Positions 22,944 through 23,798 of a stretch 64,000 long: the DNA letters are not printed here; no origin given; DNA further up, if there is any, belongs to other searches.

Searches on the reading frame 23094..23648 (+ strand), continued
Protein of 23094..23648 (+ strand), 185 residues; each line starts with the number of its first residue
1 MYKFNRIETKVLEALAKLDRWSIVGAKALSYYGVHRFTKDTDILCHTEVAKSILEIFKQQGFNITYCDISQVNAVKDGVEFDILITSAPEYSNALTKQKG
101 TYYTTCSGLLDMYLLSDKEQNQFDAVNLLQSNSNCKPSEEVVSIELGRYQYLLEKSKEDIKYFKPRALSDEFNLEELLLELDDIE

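Call 88: find_related_loci(query=A1, collection=viral_contigs, flank=10000)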
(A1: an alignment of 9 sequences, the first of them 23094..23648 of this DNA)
Query A1 (185 aa) in viral_contigs; peptide patterns used: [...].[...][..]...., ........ (x = any residue, [..] = any of these).
28 stretches matched a pattern; 2 encode a relative of the query (tblastn E <= 1e-3); 2 distinct loci.
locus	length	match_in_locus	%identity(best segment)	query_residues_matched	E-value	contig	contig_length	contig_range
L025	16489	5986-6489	61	1-170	2e-63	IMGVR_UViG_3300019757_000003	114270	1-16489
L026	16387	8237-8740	61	1-170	2e-63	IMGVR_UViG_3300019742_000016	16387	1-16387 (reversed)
